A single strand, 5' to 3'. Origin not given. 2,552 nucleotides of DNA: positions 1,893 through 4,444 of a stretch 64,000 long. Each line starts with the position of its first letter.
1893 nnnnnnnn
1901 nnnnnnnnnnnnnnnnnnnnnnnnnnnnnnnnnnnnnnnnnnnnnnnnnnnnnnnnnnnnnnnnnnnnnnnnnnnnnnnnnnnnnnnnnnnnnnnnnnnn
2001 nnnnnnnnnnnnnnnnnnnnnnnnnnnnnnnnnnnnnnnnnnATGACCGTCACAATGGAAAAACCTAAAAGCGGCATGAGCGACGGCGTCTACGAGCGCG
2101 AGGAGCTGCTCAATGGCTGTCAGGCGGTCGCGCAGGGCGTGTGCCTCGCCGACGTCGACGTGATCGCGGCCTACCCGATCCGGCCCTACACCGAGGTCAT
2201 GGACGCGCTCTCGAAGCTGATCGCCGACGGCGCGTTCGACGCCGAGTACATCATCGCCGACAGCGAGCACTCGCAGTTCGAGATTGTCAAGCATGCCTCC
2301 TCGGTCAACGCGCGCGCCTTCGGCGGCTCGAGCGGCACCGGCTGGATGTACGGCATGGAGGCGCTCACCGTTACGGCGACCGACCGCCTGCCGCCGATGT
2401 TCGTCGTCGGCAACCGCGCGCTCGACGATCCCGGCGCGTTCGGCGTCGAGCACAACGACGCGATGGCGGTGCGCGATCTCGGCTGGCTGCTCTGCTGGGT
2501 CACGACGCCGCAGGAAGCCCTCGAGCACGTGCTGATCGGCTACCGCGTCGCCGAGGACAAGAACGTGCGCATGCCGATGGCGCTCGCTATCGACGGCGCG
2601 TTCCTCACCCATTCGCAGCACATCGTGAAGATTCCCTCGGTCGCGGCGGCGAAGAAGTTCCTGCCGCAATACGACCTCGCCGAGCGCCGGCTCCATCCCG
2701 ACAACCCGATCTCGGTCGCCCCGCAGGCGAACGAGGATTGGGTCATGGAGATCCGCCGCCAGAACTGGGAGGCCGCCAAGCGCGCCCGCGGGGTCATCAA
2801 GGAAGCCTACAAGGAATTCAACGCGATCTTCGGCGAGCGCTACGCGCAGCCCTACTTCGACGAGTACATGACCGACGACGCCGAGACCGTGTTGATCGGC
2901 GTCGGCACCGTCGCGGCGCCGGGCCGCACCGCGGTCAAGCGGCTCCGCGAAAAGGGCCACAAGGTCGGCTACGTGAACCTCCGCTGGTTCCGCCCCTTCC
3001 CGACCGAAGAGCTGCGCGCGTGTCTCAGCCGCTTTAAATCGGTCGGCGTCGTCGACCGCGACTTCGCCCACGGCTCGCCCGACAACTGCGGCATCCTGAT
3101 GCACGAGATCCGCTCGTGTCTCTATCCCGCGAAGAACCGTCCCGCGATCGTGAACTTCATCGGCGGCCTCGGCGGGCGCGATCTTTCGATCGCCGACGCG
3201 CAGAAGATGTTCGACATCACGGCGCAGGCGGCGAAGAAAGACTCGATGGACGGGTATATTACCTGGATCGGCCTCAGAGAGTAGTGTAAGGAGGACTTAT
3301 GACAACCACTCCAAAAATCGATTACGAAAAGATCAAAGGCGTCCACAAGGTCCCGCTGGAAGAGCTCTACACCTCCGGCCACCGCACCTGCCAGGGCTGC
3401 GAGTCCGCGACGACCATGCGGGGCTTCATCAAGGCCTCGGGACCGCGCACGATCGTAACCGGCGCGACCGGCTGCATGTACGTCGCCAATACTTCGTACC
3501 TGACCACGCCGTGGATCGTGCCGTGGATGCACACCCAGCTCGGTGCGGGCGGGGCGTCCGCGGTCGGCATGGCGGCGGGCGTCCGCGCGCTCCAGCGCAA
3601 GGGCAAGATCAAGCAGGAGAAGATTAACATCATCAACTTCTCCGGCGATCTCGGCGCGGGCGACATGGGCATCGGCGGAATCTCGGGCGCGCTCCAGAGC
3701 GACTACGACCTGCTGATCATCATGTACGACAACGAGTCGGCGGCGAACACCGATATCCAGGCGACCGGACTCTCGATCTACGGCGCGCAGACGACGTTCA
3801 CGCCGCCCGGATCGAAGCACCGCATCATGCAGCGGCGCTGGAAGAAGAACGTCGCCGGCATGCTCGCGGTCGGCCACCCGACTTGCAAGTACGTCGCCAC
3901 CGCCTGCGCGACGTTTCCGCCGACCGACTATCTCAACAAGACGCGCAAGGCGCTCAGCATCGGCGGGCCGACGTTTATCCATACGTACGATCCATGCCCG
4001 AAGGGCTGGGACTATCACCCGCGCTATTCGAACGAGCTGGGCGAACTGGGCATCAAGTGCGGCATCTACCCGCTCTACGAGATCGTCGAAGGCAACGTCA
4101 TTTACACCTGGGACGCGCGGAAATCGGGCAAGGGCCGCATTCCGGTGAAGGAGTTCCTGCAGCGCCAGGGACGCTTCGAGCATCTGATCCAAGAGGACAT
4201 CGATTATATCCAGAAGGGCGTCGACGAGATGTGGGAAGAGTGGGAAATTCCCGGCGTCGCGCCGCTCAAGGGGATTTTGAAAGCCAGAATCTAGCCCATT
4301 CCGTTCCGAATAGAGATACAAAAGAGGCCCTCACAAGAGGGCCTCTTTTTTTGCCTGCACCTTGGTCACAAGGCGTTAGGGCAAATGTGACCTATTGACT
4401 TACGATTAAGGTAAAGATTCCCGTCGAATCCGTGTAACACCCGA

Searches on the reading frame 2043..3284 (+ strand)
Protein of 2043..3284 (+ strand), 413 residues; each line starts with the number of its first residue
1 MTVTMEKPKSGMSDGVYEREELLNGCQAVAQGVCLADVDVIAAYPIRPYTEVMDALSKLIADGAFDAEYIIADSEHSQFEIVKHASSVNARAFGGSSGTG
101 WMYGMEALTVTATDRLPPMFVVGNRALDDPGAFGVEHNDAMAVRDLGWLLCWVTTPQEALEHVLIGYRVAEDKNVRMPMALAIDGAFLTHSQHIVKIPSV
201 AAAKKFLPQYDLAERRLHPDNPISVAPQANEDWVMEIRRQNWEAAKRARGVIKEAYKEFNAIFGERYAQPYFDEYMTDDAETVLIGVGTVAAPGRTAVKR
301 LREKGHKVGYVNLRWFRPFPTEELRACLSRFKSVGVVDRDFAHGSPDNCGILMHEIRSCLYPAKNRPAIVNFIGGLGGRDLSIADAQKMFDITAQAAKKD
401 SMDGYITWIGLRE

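Call 3: search_protein_families(library=pfam, proteins=[window:2043-3284:+])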
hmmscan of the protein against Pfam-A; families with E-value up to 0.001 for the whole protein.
window:2043-3284:+ (413 aa): 3 families
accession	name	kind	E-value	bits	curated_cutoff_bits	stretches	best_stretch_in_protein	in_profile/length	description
PF01855.24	POR_N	-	1.3e-52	179.3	27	1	32-256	2-230/231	Pyruvate flavodoxin/ferredoxin oxidoreductase, thiamine diP-bdg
PF17147.9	PFOR_II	-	1.9e-27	96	27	1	280-385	1-101/102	Pyruvate:ferredoxin oxidoreductase core domain II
PF02780.25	Transketolase_C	-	0.00077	19.8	25.9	0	279-341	9-71/124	Transketolase, C-terminal domain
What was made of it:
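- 2043..3284 (+): OFOR alpha subunit, 413 aa, of the oxalate oxidoreductase-like clade. ATGA overlap with the preceding gene. POR_N and PFOR_II domains (call 3).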

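Call 7: search_protein_families(library=ncbifam, proteins=[window:2043-3284:+])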
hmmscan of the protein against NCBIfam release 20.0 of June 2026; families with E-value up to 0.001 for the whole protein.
window:2043-3284:+ (413 aa): 13 families
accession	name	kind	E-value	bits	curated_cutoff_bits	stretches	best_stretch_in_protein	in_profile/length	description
NF045791.1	OxalOxredalpha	equivalog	2.9e-112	375.6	500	1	21-409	5-391/395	oxalate oxidoreductase subunit alpha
NF040682.1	PorA_Arch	equivalog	4.5e-97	325.4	550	1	22-413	5-387/387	pyruvate synthase subunit PorA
NF006233.0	PRK08367.1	equivalog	1.7e-84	284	625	1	22-412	6-390/394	pyruvate ferredoxin oxidoreductase subunit alpha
NF007201.0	PRK09622.1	equivalog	2.9e-74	250.4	590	1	20-402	10-387/405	2-oxoacid:ferredoxin oxidoreductase subunit alpha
NF045764.1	PhenlGlyoxDHPadG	equivalog_domain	1.6e-72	244.2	700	1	23-406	5-392/398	NADH-dependent phenylglyoxylate dehydrogenase subunit alpha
NF006232.0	PRK08366.1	equivalog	6.4e-71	239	646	1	22-411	9-392/394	2-ketoisovalerate ferredoxin oxidoreductase subunit alpha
TIGR02176.1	pyruv_ox_red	equivalog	3.2e-27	94.8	911.35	1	24-401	5-386/1167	pyruvate:ferredoxin (flavodoxin) oxidoreductase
NF005507.0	PRK07119.1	subfamily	7.5e-24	84.2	399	1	20-339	4-306/352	3-methyl-2-oxobutanoate dehydrogenase subunit VorB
NF006412.0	PRK08659.1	equivalog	2.7e-21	76.2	411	1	18-338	3-333/378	2-oxoacid:acceptor oxidoreductase subunit alpha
TIGR03710.1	OAFO_sf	subfamily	1.6e-18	66.6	482.75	2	275-339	459-522/561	2-oxoacid:acceptor oxidoreductase subunit alpha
NF007206.0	PRK09627.1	equivalog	1.4e-13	50.6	579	1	272-338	267-333/375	2-oxoglutarate synthase subunit alpha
TIGR03336.1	IOR_alpha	equivalog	3.6e-09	35.5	650.9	1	21-206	3-183/595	indolepyruvate ferredoxin oxidoreductase subunit alpha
NF041170.1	Oxoac_fdxalpha_Archa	equivalog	1.6e-07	30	800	1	275-334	515-575/636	2-oxoacid:ferredoxin oxidoreductase subunit alpha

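Call 18: search_solved_structures(query=window:2043-3281:+, max_evalue=0.001, show_alignments=1)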
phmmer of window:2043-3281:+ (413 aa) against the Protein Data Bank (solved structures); distinct sequences matched with E-value up to 0.001: 6.
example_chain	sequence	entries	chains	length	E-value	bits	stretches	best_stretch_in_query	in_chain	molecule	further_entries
5c4i_A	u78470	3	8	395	1e-98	334.3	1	23-409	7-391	Oxalate oxidoreductase subunit alpha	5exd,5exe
9bt4_B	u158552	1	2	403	1e-57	199.2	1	22-399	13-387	Pyruvate:Ferredoxin Oxidoreductase, subunit alpha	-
6cin_A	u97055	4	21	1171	2.3e-17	66.4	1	23-401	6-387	PYRUVATE-FERREDOXIN OXIDOREDUCTASE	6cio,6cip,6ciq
7plm_A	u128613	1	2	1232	1.3e-16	63.8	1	33-399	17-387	Pyruvate:ferredoxin oxidoreductase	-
1b0p_A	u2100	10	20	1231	1.4e-16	63.8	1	33-399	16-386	PROTEIN (PYRUVATE-FERREDOXIN OXIDOREDUCTASE) | Pyruvate-Ferredoxin Oxidoreductase | PYRUVATE FERREDOXIN OXIDOREDUCTASE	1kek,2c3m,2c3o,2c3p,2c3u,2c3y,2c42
1yd7_A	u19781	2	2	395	1.2e-09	41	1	21-333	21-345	2-keto acid:ferredoxin oxidoreductase subunit alpha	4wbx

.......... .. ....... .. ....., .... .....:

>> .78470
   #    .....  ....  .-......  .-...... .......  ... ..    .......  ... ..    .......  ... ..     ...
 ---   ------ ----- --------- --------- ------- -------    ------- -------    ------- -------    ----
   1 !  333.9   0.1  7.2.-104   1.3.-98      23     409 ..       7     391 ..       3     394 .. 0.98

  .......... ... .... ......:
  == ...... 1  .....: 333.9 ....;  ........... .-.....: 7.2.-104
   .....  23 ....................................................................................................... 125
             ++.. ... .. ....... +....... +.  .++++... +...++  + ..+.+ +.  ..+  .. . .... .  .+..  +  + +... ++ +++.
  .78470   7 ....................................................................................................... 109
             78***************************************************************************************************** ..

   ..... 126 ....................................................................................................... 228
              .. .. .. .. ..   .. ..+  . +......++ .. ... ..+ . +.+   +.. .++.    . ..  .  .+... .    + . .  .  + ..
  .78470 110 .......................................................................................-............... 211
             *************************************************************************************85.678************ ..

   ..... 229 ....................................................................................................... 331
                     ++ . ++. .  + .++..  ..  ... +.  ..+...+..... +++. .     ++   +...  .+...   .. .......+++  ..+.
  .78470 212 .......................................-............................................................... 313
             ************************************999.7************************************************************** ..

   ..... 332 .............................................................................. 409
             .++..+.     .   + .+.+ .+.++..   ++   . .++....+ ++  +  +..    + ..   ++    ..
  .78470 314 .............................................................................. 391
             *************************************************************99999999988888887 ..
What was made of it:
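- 2043..3284 (+): It scores 334 bits to Moorella OOR 5c4i and 199 bits to the next solved OFOR (call 18).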

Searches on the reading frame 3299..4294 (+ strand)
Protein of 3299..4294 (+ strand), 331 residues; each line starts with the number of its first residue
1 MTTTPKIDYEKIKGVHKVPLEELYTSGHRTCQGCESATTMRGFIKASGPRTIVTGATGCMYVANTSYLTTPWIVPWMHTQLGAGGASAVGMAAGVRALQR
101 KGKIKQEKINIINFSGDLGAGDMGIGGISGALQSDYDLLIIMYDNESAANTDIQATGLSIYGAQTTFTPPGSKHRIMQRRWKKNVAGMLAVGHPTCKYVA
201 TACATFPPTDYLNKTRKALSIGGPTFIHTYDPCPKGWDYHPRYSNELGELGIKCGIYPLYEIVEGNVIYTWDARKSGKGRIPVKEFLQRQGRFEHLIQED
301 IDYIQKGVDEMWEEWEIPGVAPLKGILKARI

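Call 3: search_protein_families(library=pfam, proteins=[window:3299-4294:+])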
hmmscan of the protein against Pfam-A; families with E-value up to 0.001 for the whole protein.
window:3299-4294:+ (331 aa): 1 family
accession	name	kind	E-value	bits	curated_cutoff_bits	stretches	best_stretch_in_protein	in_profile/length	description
PF02775.26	TPP_enzyme_C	-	1e-09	38.8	21.9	1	57-228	2-150/151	Thiamine pyrophosphate enzyme, C-terminal TPP binding domain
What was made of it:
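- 3299..4294 (+): OFOR beta subunit, 331 aa, TPP-binding. Last gene of the operon. TPP_enzyme_C (call 3).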

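Call 7: search_protein_families(library=ncbifam, proteins=[window:3299-4294:+])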
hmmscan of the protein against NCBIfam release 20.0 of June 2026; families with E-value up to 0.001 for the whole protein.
window:3299-4294:+ (331 aa): 5 families
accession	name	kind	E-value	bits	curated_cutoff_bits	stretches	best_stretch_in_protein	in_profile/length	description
NF045792.1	OxalOxredbeta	equivalog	3.4e-96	321.9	590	1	10-317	3-305/311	oxalate oxidoreductase subunit beta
NF008819.1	PRK11865.1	equivalog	1.6e-76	257.4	405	1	16-316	6-297/300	pyruvate synthase subunit PorB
NF008818.0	PRK11864.1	subfamily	3.5e-66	223.4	405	1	16-314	6-291/300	3-methyl-2-oxobutanoate dehydrogenase subunit beta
NF045766.1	PhenlGlyoxDHPadI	equivalog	3.7e-39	134.7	700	1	20-311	148-429/443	NADH-dependent phenylglyoxylate dehydrogenase subunit beta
TIGR02176.1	pyruv_ox_red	equivalog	4e-11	41.5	911.35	1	114-314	959-1154/1167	pyruvate:ferredoxin (flavodoxin) oxidoreductase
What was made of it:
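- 3299..4294 (+): The best NCBIfam hit is OOR beta, 321.9 bits, below the cut-off of 590 (call 7).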
